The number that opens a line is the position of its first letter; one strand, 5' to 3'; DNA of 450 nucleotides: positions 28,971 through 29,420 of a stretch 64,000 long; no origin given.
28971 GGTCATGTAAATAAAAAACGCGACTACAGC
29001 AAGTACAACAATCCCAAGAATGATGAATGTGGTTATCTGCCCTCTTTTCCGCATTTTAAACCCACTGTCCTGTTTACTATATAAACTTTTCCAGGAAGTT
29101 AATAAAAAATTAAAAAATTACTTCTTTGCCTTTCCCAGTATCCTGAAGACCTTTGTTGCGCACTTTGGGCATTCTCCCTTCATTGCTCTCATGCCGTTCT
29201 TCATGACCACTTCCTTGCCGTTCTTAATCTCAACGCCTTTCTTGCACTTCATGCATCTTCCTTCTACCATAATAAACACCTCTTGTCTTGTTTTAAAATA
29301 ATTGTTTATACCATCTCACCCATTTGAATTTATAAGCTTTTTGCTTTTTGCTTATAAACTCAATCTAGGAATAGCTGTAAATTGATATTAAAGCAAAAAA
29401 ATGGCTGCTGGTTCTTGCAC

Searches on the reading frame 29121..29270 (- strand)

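Call 55: search_protein_families(library=pfam, proteins=[window:29121-29270:-], max_evalue=0.01)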
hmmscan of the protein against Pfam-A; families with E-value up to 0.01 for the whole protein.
window:29121-29270:- (50 aa): 2 families
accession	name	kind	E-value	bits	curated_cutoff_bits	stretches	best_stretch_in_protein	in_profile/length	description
PF18930.5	DUF5679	-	6.4e-10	39.5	27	1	6-44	2-40/40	Domain of unknown function (DUF5679)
PF14787.11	zf-CCHC_5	-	0.0078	16.3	27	0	3-13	2-12/36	GAG-polyprotein viral zinc-finger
